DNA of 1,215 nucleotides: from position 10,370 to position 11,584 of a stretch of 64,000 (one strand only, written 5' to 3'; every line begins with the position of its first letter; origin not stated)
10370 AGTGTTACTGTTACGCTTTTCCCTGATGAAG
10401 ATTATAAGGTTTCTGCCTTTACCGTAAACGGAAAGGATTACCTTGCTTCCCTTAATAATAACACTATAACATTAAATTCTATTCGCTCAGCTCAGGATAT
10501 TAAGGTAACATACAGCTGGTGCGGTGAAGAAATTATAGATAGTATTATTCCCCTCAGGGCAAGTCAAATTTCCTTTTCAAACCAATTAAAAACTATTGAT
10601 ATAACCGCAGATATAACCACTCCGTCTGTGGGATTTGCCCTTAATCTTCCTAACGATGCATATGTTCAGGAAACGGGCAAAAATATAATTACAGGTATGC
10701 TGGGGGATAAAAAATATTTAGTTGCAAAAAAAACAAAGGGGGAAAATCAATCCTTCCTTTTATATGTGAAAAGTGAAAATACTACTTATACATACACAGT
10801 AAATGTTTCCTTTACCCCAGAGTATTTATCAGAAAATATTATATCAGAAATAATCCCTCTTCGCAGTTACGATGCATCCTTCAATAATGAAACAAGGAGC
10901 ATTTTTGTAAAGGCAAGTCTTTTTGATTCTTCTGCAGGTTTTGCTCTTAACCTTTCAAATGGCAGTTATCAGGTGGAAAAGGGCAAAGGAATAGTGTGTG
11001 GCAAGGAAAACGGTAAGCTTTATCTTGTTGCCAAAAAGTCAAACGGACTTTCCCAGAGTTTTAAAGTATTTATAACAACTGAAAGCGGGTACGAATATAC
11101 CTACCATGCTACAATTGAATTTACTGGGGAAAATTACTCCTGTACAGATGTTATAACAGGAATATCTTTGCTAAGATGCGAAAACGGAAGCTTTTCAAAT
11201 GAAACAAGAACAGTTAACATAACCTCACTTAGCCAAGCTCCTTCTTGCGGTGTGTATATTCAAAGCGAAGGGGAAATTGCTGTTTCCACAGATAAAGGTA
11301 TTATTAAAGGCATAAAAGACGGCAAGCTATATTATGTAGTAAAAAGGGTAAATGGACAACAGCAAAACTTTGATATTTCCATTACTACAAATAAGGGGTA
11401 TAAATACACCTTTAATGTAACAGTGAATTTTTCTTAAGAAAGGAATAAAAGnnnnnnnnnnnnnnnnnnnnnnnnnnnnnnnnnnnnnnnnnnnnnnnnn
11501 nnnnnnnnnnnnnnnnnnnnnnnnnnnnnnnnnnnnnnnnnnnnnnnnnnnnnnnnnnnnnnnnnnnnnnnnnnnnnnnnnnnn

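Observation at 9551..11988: Secreted cohesin-domain / Flg_new / triple-repeat protein with a downstream membrane-anchored partner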

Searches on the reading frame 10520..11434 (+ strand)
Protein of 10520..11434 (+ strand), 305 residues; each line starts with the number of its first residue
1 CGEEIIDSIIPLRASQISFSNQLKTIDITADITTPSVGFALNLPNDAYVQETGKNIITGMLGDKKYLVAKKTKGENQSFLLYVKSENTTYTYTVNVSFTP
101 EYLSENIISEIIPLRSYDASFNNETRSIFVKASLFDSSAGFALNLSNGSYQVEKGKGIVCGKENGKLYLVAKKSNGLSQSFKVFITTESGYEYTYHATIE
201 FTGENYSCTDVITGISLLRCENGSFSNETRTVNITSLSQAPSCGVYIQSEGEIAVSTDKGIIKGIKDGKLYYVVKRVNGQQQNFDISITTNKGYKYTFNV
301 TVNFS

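Call 39: predict_structure(alignment_id=A3)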
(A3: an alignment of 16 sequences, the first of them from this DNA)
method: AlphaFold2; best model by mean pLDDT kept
length: 305 residues; sequences in the alignment: 16
mean_pLDDT: 86.5   pTM: 0.43
mean pLDDT of the five models: 86.5, 85.9, 85.9, 85.7, 84.5
residues with pLDDT >= 90: 146; 70-90: 126; 50-70: 27; < 50: 6
segments of 3 or more residues with pLDDT < 50: 204-207
pLDDT, mean of each block of 10 residues (from residue 1): 79 91 93 94 91 93 95 96 94 94 68 88 87 89 80 72 81 90 81 87 59 94 92 95 92 74 87 87 87 79 94
secondary structure, 60 per line:
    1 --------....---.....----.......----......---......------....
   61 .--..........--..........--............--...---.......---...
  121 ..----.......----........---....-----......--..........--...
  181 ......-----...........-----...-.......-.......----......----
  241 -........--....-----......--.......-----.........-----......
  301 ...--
elements in order: E9-12 E16-20 E25-31 E36-41 E48-50 E57-61 E64-70 E76-85 E88-99 E108-114 E118-122 E127-133 E138-145 E149-152 E158-163 E166-172 E178-186 E192-202 E212-218 E220-226 E231-236 E242-249 E252-255 E261-266 E269-275 E281-289 E295-303

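Call 50: find_homologous_proteins(query=A3, max_evalue=0.00001)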
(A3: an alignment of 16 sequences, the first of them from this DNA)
Query A3 (16 sequences) (305 aa, profile of the alignment): 1 proteins with E <= 0.00001 among 7362 candidates.
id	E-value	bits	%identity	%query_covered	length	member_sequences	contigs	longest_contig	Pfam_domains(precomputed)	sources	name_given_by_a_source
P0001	8.8e-89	316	100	100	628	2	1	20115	PF00963.25,PF18998.7,PF06586.18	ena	-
